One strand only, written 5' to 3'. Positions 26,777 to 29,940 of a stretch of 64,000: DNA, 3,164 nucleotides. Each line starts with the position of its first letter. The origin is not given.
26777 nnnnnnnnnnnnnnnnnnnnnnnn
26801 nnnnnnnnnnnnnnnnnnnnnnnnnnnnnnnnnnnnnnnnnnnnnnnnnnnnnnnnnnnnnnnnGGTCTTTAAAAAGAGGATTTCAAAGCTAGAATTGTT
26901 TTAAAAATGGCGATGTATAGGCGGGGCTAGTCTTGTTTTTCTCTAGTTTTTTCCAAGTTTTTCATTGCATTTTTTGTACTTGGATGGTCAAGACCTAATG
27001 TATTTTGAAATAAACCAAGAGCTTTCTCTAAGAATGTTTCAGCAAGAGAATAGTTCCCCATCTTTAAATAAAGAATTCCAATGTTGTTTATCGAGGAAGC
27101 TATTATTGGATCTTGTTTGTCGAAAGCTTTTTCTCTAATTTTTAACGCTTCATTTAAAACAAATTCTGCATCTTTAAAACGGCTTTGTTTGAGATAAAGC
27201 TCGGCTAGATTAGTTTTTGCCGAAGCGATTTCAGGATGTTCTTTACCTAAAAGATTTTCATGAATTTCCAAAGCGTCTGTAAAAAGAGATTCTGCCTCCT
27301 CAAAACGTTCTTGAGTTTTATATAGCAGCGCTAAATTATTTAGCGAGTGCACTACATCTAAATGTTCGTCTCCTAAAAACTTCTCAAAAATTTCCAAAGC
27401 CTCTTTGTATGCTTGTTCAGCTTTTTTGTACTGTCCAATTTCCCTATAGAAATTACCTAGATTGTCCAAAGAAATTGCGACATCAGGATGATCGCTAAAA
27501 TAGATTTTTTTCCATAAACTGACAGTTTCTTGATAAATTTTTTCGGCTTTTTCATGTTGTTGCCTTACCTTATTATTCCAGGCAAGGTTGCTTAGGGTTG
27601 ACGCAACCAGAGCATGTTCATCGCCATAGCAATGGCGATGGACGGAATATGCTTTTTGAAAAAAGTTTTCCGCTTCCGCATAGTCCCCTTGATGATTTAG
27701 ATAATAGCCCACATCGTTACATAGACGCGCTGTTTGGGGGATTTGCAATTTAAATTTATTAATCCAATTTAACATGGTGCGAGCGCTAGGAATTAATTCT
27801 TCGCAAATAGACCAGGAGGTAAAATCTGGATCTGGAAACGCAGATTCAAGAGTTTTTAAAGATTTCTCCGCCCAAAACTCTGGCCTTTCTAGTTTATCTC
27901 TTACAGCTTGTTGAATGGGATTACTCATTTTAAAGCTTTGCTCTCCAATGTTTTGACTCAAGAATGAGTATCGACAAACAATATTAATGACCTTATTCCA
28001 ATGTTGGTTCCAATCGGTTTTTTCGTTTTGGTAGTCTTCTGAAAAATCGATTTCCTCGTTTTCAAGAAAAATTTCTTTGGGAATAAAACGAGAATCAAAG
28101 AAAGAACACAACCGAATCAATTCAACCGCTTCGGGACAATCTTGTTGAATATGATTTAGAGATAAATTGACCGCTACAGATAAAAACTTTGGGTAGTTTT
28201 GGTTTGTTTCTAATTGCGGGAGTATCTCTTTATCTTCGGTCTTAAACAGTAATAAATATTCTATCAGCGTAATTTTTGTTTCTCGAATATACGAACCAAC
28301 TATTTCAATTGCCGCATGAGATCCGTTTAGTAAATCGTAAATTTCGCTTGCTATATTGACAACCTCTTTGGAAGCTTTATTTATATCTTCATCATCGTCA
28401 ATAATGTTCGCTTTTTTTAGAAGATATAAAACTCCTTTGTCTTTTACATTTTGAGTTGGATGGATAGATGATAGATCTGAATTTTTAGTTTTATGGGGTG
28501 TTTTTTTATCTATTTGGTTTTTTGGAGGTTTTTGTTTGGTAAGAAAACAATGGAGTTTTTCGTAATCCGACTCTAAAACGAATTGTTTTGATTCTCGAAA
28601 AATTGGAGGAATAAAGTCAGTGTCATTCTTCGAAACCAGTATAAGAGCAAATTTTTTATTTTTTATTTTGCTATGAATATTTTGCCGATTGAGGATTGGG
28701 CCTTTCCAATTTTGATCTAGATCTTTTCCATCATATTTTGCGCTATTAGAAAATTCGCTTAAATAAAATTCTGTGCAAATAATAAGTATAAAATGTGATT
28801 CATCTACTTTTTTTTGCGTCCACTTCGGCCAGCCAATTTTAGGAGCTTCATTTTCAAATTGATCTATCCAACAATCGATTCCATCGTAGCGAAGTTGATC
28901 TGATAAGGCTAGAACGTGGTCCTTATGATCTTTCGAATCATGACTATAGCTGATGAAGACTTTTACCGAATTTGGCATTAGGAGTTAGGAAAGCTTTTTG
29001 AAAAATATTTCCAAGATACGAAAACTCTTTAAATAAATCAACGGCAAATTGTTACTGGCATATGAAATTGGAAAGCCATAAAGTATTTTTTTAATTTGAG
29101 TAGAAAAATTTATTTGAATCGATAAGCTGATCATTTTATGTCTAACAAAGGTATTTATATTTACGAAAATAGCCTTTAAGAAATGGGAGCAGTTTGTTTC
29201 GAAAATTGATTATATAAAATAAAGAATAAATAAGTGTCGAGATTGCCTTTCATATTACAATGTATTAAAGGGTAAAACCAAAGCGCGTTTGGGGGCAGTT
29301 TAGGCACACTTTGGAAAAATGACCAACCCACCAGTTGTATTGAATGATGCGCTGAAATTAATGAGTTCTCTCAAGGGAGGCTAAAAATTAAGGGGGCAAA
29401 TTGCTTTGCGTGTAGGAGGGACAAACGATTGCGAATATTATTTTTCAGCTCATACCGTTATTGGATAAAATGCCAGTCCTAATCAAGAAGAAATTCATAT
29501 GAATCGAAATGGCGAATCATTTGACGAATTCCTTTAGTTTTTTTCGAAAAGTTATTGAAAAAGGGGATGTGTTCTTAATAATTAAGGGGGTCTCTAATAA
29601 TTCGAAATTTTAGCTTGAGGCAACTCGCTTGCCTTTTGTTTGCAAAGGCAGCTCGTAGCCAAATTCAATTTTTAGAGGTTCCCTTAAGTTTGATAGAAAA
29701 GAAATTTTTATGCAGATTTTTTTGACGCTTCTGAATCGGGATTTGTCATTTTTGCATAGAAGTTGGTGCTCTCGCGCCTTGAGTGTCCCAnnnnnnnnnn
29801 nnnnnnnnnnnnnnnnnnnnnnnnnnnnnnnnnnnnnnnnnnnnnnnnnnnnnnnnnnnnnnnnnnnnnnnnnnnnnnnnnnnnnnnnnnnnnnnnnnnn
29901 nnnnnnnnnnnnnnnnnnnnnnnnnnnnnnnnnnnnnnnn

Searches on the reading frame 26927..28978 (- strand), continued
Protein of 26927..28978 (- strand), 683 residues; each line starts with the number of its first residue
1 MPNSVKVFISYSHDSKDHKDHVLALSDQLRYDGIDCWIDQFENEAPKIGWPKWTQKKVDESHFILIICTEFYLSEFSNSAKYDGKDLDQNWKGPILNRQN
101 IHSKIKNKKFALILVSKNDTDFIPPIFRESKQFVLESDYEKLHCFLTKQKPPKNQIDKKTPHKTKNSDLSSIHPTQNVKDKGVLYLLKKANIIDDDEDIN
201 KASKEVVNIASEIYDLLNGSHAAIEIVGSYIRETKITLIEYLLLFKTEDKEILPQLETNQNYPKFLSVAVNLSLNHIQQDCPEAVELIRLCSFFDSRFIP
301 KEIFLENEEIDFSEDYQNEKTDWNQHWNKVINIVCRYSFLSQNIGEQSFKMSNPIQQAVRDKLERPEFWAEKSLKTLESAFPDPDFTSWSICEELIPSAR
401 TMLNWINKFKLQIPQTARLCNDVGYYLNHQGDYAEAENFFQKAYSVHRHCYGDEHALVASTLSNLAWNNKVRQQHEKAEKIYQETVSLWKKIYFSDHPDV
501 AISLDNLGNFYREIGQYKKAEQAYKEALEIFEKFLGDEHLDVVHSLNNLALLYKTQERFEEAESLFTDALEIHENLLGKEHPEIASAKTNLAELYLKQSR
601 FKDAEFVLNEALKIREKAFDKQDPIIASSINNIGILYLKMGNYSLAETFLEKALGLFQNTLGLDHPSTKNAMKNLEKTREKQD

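Call 68: search_solved_structures(query=window:26927-28978:-, max_evalue=0.001)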
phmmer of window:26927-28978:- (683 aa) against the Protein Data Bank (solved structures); distinct sequences matched with E-value up to 0.001: 48.
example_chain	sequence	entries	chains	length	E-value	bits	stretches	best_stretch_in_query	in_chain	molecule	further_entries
7ai4_A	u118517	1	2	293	3.1e-53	184.7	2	496-655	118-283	Isoform C of Kinesin light chain 1,Isoform C of Kinesin light chain 1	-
9pmb_C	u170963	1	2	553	1.5e-47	165.8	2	495-621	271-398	Kinesin light chain 1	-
3nf1_A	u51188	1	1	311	1.9e-47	165.5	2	496-621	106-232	Kinesin light chain 1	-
5oj8_A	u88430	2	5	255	6.1e-47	163.9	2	496-613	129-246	Kinesin light chain 1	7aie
6fuz_A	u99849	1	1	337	1.8e-46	162.3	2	496-621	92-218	Kinesin light chain 1,Kinesin light chain 1,C-Jun-amino-terminal kinase-interacting protei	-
6fv0_A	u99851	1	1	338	1.8e-46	162.3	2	496-621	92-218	Kinesin light chain 1,Torsin-1A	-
6swu_A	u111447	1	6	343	2.1e-46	162.1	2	496-621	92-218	Kinesin light chain 1,Kinesin light chain 1,TPR domain of kinesin light chain 1 in complex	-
5ojf_A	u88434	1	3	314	1.5e-44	156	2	495-619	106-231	Kinesin light chain 2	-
6ejn_A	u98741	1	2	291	1.5e-44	155.9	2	496-619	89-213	Kinesin light chain 2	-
6f9i_A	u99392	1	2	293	1.6e-44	155.8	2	496-619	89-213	Kinesin light chain 2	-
5fjy_A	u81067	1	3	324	2e-44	155.5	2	496-619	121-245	KINESIN LIGHT CHAIN 2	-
3edt_B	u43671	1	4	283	1.3e-41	146.2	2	504-619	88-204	Kinesin light chain 2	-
3zfw_A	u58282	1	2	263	5.1e-41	144.3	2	496-619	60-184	KINESIN LIGHT CHAIN 2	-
3ceq_A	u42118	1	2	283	6e-41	144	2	504-619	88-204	Kinesin light chain 2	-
5o01_A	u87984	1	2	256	5.5e-17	64.9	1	461-669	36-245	BKLC (bacterial kinesin-light chain-like)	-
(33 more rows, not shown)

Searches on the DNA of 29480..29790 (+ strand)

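Call 70: search_dna_similar(query=window:29581-29691:+, collection=plasmids, mode=distant, max_evalue=0.01, max_rows=5)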
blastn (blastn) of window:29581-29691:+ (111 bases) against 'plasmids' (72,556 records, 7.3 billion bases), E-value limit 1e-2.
No match.

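Call 71: search_rna_families(source=window, start=29480, end=29790, threshold=evalue, max_evalue=1)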
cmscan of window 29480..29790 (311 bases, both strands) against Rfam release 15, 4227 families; matches with E-value up to 1: 2.
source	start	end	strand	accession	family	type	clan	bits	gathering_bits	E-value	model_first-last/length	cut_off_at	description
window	29507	29624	-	RF02625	WsnRNA46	Gene; sRNA;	-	23.1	65.3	0.022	1-151/151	no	Wolbachia sRNA 46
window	29686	29738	+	RF02610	BSR0709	Gene; sRNA;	-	15.1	382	0.038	1-318/318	no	Brucella sRNA 0709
